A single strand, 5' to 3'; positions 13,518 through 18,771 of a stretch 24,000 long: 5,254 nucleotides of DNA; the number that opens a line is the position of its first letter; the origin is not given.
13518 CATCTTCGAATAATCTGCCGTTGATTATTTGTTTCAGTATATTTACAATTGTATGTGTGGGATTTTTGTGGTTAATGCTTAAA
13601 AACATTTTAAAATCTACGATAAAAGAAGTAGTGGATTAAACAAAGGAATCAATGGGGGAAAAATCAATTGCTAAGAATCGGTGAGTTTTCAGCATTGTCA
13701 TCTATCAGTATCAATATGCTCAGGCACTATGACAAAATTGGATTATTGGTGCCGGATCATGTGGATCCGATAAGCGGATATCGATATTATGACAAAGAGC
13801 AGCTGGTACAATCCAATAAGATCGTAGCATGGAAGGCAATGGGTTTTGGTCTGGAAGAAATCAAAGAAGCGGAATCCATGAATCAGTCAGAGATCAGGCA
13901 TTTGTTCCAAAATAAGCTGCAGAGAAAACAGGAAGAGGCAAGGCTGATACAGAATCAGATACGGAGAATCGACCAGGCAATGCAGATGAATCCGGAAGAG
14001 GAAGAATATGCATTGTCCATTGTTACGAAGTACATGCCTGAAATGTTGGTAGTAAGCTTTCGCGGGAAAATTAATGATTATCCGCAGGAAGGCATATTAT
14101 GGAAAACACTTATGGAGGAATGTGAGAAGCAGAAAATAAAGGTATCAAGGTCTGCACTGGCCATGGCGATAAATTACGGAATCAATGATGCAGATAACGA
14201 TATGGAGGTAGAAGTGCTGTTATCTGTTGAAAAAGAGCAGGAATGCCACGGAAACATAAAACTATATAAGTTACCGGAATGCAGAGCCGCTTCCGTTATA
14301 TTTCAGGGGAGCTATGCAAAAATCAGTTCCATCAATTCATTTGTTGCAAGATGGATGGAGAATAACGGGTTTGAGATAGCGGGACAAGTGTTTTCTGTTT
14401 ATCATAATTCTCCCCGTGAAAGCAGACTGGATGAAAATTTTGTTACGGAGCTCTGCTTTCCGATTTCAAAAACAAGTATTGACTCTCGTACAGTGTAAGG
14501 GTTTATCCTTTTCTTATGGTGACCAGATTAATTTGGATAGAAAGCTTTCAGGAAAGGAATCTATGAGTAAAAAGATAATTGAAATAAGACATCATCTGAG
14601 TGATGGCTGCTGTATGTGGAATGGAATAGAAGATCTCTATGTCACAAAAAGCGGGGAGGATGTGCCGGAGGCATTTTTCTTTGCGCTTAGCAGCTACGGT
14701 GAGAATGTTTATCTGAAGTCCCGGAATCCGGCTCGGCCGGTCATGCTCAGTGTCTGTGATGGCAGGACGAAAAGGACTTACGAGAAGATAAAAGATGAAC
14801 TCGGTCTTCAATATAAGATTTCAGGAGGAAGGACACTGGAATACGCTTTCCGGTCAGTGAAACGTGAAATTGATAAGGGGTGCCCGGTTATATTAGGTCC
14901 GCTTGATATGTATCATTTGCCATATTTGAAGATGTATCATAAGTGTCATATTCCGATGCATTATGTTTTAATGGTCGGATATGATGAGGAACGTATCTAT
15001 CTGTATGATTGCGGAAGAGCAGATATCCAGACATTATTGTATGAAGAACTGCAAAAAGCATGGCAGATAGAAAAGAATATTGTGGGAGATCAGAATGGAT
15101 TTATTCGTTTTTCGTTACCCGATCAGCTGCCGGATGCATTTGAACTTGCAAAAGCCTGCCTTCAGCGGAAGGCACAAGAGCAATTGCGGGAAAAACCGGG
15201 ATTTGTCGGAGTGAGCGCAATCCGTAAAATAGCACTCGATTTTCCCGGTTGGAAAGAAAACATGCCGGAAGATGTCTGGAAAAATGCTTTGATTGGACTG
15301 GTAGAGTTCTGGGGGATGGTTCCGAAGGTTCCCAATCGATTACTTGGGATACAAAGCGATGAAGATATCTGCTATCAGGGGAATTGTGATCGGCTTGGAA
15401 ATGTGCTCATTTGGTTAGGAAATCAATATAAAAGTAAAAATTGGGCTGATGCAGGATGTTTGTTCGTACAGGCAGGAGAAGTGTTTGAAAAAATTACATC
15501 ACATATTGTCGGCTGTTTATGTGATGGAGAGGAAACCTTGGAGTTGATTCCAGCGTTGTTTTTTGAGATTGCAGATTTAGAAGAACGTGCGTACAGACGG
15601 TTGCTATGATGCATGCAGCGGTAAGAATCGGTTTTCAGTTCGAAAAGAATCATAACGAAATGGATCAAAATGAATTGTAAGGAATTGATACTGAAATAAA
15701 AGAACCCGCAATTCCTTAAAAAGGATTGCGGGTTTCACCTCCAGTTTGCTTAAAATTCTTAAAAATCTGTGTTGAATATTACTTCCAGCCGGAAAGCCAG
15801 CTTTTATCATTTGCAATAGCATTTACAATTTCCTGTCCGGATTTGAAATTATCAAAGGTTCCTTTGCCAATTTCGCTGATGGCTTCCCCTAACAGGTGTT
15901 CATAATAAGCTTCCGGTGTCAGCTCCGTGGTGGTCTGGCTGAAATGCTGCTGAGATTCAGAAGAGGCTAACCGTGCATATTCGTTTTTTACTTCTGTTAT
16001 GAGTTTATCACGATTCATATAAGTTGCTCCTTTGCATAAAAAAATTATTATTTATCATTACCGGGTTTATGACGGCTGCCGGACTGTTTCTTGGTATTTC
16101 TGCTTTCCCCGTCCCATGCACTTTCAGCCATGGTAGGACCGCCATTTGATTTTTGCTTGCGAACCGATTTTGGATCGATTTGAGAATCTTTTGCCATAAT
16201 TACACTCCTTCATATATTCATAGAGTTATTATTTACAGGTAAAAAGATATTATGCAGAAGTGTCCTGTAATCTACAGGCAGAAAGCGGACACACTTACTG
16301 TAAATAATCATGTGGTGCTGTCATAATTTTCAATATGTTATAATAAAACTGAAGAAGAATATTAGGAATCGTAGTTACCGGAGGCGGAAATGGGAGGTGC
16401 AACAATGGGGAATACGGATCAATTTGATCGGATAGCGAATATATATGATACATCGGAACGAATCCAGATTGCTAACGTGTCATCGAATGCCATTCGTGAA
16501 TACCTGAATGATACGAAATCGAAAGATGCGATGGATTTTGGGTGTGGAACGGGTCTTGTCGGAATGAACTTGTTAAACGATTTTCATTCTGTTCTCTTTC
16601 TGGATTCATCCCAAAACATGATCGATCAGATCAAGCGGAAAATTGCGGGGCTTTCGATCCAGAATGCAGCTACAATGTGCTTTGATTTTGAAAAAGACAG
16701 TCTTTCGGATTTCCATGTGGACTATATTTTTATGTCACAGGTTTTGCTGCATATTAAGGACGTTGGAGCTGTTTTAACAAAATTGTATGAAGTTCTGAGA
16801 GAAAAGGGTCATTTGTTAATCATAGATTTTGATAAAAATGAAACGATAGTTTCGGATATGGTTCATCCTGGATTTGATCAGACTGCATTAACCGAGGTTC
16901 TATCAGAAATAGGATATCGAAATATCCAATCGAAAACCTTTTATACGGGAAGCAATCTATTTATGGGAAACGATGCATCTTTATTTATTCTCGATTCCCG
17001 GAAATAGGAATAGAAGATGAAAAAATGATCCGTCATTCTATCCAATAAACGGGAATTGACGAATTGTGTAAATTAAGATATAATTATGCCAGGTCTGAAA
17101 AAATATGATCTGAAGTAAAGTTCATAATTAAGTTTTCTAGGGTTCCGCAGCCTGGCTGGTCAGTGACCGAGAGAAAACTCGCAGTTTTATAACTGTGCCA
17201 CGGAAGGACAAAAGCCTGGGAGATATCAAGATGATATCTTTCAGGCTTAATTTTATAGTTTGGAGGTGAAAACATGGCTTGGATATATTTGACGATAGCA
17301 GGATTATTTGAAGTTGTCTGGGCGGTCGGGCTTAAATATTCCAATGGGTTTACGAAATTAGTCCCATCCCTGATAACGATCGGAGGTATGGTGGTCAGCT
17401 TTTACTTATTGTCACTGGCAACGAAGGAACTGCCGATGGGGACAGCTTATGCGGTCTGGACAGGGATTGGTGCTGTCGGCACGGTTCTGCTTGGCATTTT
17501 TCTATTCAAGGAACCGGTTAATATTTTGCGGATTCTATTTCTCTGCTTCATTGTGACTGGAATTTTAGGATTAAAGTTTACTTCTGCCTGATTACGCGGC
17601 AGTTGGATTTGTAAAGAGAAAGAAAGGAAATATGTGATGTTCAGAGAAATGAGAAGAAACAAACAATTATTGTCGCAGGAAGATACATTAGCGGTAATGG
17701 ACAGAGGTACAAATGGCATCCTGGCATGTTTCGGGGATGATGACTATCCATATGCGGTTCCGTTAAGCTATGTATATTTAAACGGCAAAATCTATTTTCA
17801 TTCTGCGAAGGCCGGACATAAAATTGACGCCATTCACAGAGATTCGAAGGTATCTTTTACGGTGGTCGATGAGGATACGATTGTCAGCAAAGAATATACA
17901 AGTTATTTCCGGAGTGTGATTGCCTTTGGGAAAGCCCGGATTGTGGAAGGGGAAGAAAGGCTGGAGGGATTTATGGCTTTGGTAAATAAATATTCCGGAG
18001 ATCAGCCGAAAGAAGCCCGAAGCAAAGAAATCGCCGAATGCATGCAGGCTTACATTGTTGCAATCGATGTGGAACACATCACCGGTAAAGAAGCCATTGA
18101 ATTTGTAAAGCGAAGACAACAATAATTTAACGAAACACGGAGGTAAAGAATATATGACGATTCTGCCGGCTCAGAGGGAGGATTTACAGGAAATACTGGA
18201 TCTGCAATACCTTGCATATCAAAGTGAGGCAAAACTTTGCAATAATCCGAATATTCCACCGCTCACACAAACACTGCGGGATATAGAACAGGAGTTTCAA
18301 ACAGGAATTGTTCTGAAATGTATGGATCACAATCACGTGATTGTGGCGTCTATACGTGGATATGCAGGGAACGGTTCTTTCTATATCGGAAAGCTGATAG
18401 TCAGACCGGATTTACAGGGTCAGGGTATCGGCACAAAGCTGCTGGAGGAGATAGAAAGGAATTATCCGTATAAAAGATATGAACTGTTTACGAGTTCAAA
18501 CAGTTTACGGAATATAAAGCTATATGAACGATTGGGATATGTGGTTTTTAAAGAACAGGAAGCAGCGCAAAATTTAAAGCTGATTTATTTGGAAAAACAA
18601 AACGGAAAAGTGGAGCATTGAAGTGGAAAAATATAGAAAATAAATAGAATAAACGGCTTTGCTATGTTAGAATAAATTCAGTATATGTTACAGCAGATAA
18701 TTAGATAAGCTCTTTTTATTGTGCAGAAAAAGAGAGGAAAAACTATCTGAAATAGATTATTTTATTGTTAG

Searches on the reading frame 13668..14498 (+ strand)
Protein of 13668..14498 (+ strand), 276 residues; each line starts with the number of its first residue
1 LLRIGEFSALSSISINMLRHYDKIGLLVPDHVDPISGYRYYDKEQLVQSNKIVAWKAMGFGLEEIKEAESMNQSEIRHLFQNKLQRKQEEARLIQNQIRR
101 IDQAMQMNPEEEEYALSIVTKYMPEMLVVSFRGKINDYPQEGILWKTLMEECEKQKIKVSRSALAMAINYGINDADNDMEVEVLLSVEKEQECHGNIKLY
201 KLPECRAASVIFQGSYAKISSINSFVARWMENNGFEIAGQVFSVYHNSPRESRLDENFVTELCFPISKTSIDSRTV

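Call 34: search_protein_families(library=pfam, proteins=[window:13668-14498:+], max_evalue=0.001)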
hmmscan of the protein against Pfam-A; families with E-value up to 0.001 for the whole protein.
window:13668-14498:+ (276 aa): 3 families
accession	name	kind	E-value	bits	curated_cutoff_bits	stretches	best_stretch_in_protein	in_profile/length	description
PF06445.20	GyrI-like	-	4e-17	63.4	26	1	121-266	6-154/155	GyrI-like small molecule binding domain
PF00376.29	MerR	-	2.2e-11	43.8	28.2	1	3-41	1-38/38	MerR family regulatory protein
PF13411.12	MerR_1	-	1.6e-10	41.4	21.6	1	3-68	2-65/69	MerR HTH family regulatory protein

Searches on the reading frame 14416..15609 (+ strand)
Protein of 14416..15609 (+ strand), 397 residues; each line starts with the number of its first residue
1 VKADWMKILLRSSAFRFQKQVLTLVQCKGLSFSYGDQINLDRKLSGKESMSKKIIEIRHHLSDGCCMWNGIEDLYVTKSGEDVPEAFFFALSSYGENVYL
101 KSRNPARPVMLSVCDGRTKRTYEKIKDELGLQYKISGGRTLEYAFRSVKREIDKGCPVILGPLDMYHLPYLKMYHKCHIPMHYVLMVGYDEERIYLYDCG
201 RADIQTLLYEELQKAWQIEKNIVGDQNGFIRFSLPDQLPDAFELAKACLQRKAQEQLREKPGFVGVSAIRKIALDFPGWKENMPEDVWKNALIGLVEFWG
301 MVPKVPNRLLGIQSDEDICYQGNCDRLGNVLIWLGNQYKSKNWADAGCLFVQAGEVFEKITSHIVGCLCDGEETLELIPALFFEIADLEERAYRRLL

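Call 34: search_protein_families(library=pfam, proteins=[window:14416-15609:+], max_evalue=0.001)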
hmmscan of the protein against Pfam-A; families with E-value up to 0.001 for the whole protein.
window:14416-15609:+ (397 aa): 3 families
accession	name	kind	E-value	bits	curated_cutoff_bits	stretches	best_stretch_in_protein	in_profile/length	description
PF14399.12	BtrH_N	-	6.9e-22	78.5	29.7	1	66-199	2-134/134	Butirosin biosynthesis protein H, N-terminal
PF16169.10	DUF4872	-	6.3e-06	26.5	28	1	211-298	2-89/173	Domain of unknown function (DUF4872)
PF13529.12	Peptidase_C39_2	-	5.1e-05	24.3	24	1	116-198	60-141/143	Peptidase_C39 like family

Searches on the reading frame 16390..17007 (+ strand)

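Call 34: search_protein_families(library=pfam, proteins=[window:16390-17007:+], max_evalue=0.001)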
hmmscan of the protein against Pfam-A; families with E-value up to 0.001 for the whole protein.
window:16390-17007:+ (205 aa): 10 families
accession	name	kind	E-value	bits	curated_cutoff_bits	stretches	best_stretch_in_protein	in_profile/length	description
PF08242.18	Methyltransf_12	-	2.8e-16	60.5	30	1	48-142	1-98/98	Methyltransferase domain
PF13649.12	Methyltransf_25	-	7.3e-14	52.7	27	1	48-140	2-97/97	Methyltransferase domain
PF08241.18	Methyltransf_11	-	2.9e-13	50.7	21.2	1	49-144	2-95/95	Methyltransferase domain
PF13489.12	Methyltransf_23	-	4.8e-12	46.3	27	1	41-150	20-122/164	Methyltransferase domain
PF13847.12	Methyltransf_31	-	5.6e-11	42.8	27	1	43-152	3-117/145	Methyltransferase domain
PF01209.24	Ubie_methyltran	-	8.9e-09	35.5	20.1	1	11-156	12-163/233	ubiE/COQ5 methyltransferase family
PF05175.20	MTS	-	2.5e-06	27.7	23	1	32-145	20-139/170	Methyltransferase small domain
PF10294.15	Methyltransf_16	-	4.4e-05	23.7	21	1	39-144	42-155/174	Lysine methyltransferase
PF03848.20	TehB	-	0.00074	19.4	20.4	0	39-145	26-133/193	Tellurite resistance protein TehB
PF05891.18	Methyltransf_PK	-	0.00091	19.3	27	0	37-146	49-161/218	AdoMet dependent proline di-methyltransferase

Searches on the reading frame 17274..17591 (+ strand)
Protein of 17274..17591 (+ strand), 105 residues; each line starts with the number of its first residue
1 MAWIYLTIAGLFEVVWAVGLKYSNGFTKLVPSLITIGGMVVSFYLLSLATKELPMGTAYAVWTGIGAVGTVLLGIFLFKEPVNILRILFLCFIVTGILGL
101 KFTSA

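Call 34: search_protein_families(library=pfam, proteins=[window:17274-17591:+], max_evalue=0.001)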
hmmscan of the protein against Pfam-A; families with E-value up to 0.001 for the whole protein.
window:17274-17591:+ (105 aa): 1 family
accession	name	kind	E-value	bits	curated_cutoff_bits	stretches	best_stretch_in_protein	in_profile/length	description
PF00893.25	Multi_Drug_Res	-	1.1e-33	116.1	23.7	1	1-93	1-93/93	Small Multidrug Resistance protein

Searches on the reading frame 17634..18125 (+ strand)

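Call 34: search_protein_families(library=pfam, proteins=[window:17634-18125:+], max_evalue=0.001)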
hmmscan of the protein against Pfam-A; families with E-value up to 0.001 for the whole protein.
window:17634-18125:+ (163 aa): 2 families
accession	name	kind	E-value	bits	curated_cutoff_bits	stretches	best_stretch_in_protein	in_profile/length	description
PF12900.13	Pyridox_ox_2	-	2.9e-22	79.6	27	1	15-152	2-139/140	Pyridoxamine 5'-phosphate oxidase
PF01243.27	PNPOx_N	-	4.6e-12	46.8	28.1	1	28-127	15-102/120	Pyridoxamine 5'-phosphate oxidase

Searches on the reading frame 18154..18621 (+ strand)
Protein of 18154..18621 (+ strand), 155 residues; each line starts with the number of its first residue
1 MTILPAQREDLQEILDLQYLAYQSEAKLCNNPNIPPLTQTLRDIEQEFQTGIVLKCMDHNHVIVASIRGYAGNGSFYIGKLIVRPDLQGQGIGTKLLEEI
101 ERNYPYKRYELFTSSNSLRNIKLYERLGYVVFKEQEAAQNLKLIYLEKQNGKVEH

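Call 35: search_protein_families(library=pfam, proteins=[window:18154-18621:+], max_evalue=0.001)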
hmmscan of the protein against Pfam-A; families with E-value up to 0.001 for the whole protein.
window:18154-18621:+ (155 aa): 4 families
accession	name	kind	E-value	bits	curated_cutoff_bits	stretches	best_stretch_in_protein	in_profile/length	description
PF13508.13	Acetyltransf_7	-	1.6e-12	48.1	27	1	60-130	11-83/84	Acetyltransferase (GNAT) domain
PF00583.31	Acetyltransf_1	-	1.5e-11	45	20.7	1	47-129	31-116/116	Acetyltransferase (GNAT) family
PF13673.13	Acetyltransf_10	-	1.1e-10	42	23.6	1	44-147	22-125/128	Acetyltransferase (GNAT) domain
PF08445.16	FR47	-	0.00066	20.1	22.1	0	77-134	23-82/86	FR47-like protein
